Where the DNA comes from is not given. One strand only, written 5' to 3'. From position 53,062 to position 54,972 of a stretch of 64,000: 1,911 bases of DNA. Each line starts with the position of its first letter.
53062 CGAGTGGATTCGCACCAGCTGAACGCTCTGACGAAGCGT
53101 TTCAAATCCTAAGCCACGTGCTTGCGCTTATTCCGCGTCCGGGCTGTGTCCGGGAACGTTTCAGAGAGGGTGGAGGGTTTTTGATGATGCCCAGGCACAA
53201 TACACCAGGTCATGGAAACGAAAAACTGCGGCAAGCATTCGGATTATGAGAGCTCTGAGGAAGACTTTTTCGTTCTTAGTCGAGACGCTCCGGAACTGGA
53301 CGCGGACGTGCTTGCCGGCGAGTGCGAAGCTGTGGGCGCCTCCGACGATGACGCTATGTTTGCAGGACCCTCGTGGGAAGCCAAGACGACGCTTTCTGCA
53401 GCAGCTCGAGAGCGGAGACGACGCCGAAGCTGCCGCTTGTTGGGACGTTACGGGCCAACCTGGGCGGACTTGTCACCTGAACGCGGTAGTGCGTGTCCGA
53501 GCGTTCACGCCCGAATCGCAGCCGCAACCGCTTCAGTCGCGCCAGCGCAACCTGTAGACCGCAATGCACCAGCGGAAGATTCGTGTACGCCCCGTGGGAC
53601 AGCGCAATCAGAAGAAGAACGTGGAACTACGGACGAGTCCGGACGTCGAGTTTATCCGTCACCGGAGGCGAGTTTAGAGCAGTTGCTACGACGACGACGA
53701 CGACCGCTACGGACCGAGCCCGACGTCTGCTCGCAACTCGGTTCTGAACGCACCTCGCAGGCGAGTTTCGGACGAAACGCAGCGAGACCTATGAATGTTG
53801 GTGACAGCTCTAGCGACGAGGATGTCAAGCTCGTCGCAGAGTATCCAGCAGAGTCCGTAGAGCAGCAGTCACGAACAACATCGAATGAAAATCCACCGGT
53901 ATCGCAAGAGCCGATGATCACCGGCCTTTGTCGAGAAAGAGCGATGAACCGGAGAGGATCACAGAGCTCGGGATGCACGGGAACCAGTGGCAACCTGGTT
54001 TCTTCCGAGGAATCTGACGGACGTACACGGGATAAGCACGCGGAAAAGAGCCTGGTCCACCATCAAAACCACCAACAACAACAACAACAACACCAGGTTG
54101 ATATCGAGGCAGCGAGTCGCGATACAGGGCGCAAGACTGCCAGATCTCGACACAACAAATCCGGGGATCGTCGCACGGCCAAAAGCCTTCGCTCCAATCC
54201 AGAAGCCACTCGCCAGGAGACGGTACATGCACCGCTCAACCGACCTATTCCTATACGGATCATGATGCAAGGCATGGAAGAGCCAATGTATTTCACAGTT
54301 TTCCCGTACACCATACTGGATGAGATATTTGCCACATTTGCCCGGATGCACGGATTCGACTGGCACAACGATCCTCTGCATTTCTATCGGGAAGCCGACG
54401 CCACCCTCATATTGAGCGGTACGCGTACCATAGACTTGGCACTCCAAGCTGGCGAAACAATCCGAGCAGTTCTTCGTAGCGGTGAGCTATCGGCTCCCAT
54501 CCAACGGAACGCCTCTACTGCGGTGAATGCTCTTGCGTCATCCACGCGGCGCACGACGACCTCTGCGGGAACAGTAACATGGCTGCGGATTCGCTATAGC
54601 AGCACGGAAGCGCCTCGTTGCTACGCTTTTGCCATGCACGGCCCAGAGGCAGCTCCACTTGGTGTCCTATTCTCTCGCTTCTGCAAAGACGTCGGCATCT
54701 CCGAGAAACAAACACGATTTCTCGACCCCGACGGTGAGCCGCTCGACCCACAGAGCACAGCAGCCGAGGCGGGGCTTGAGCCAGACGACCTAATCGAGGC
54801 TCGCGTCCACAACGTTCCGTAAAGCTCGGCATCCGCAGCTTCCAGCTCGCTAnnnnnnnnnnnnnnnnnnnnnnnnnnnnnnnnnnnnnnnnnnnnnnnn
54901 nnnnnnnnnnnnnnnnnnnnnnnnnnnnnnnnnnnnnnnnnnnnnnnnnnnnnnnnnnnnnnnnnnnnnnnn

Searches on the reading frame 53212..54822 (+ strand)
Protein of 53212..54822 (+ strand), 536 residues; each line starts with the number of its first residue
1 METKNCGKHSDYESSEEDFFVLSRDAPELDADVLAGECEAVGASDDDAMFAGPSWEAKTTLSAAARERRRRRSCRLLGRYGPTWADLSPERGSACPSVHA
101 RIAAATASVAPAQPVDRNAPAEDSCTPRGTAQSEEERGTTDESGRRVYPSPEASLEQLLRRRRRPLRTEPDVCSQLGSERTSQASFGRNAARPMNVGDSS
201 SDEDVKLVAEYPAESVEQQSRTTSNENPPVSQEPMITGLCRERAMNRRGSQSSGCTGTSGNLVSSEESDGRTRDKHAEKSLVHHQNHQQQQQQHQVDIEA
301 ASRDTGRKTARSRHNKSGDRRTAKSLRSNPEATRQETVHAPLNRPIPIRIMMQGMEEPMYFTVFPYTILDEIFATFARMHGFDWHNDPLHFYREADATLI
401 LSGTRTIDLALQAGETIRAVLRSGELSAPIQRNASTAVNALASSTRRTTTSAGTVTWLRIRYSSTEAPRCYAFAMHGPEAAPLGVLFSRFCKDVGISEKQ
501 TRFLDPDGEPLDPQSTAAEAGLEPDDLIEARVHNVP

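Call 7: search_protein_families(library=pfam, proteins=[window:53212-54822:+], max_evalue=0.001)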
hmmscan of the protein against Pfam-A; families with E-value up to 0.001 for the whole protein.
window:53212-54822:+ (536 aa): 1 family
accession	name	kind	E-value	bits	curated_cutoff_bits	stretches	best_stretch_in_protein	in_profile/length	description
PF11976.14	Rad60-SLD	-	3e-06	27.4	23.8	1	486-532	26-72/72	Ubiquitin-2 like Rad60 SUMO-like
